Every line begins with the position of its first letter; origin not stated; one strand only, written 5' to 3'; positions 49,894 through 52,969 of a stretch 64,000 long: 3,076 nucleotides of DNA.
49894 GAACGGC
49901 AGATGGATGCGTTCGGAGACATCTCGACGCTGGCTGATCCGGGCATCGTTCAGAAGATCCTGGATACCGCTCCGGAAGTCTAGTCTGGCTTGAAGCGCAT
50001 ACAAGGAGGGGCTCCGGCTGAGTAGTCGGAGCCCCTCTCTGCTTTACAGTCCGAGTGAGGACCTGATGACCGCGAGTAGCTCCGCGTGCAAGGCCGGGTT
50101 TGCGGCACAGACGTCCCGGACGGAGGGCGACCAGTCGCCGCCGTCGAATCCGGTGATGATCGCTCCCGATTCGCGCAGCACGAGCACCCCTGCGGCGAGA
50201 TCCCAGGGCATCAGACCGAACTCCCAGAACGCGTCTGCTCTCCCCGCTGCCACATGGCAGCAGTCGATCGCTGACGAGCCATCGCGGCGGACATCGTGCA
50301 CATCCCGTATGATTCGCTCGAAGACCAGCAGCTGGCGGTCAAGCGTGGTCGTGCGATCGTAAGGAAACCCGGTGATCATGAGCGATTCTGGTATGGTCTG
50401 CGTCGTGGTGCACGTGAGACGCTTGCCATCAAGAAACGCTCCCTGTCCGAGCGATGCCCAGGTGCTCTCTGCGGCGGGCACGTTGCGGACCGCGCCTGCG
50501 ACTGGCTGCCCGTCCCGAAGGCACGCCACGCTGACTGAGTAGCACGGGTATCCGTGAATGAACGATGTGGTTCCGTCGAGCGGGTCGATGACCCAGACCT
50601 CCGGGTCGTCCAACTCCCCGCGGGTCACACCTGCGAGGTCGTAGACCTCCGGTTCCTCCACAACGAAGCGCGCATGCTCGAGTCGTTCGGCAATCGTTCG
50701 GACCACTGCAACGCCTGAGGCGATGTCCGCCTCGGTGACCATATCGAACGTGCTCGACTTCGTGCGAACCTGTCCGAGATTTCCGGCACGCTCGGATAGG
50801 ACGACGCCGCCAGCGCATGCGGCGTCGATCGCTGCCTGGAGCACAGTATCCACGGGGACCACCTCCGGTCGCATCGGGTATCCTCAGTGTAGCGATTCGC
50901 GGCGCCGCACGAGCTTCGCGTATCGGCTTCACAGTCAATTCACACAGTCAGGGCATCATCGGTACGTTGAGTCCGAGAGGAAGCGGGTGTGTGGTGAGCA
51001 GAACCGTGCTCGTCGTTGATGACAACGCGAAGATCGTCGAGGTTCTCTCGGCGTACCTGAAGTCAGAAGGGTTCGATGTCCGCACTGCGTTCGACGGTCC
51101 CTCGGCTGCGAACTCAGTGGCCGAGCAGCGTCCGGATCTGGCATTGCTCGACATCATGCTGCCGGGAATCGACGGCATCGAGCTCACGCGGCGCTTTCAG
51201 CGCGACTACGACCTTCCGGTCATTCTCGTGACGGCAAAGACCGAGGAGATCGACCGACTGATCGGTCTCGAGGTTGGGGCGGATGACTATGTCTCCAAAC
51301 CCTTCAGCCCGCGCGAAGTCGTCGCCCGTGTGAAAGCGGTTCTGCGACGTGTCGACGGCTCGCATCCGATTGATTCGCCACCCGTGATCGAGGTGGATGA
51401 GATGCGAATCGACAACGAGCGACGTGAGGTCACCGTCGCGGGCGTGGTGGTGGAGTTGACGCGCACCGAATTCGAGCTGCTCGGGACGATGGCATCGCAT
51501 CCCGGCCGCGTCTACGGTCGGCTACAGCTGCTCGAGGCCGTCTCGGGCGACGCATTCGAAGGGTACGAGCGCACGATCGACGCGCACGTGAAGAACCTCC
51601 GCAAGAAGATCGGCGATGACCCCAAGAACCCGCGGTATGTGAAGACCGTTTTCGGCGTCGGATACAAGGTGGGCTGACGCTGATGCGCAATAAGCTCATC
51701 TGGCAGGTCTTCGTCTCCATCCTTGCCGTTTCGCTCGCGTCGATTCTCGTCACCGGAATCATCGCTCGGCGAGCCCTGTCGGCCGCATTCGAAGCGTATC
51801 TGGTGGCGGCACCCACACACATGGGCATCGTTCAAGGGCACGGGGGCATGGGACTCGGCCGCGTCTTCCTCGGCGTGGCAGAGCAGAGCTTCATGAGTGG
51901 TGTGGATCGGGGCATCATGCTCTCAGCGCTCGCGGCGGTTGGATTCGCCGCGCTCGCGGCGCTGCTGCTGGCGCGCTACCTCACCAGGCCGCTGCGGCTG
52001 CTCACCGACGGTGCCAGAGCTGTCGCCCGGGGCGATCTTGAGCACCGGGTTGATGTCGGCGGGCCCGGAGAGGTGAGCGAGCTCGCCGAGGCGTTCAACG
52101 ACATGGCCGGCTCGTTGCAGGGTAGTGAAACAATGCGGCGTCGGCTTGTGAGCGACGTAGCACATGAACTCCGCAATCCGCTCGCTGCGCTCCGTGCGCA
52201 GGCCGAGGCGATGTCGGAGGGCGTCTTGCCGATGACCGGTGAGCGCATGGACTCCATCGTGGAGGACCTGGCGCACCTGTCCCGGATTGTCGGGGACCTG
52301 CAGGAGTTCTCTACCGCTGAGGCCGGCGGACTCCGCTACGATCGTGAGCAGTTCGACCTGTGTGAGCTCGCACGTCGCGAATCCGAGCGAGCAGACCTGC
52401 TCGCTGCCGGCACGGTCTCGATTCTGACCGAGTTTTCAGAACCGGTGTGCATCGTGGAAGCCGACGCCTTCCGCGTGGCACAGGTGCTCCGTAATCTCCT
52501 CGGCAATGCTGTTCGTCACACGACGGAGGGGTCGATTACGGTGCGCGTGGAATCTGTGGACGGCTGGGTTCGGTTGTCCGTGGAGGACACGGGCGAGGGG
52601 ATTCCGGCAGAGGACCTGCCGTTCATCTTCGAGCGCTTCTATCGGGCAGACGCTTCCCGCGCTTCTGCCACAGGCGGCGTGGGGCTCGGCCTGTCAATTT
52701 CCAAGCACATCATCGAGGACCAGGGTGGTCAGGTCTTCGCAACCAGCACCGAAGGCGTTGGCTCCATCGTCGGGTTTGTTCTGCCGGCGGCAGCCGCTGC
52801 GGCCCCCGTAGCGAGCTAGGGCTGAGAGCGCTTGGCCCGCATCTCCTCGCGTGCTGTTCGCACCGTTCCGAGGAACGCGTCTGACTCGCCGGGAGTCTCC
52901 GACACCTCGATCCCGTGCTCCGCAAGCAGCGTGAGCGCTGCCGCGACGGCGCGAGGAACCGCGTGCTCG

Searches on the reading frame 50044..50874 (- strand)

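Call 48: search_protein_families(library=pfam, proteins=[window:50044-50874:-], max_evalue=0.000001)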
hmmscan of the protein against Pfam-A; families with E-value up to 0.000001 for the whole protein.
window:50044-50874:- (276 aa): 1 family
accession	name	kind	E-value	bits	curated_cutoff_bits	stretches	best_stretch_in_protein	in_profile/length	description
PF00459.30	Inositol_P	-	9.1e-58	196.3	27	1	9-271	3-267/271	Inositol monophosphatase family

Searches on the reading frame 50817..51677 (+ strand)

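Call 48: search_protein_families(library=pfam, proteins=[window:50817-51677:+], max_evalue=0.000001)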
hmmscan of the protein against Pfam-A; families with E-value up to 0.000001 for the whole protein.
window:50817-51677:+ (286 aa): 2 families
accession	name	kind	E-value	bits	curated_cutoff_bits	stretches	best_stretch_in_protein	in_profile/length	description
PF00072.30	Response_reg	-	3.2e-30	105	30.2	1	64-173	1-111/111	Response regulator receiver domain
PF00486.34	Trans_reg_C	-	5.5e-25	87.7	26.2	1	211-284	3-76/77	Transcriptional regulatory protein, C terminal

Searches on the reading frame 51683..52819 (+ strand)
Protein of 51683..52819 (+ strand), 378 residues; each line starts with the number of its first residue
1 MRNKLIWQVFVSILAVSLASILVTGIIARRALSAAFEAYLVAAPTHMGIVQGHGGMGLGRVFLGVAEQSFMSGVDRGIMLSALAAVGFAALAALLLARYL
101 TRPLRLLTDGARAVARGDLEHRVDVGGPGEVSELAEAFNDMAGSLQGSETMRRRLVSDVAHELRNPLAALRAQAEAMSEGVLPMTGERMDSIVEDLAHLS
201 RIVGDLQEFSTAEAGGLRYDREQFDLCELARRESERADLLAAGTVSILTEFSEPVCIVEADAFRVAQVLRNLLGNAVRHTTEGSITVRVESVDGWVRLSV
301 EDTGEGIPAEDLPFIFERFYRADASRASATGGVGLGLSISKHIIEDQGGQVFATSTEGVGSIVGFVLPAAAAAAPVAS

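Call 48: search_protein_families(library=pfam, proteins=[window:51683-52819:+], max_evalue=0.000001)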
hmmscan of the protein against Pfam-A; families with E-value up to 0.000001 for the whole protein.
window:51683-52819:+ (378 aa): 3 families
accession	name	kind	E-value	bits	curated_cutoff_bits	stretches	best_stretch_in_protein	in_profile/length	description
PF02518.31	HATPase_c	-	2.6e-29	102.4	26.4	1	261-369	2-109/111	Histidine kinase-, DNA gyrase B-, and HSP90-like ATPase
PF00672.30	HAMP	-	1.6e-20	73.6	25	1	95-146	1-52/53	HAMP domain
PF00512.31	HisKA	-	1.4e-13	51.1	26.9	1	151-215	1-66/66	His Kinase A (phospho-acceptor) domain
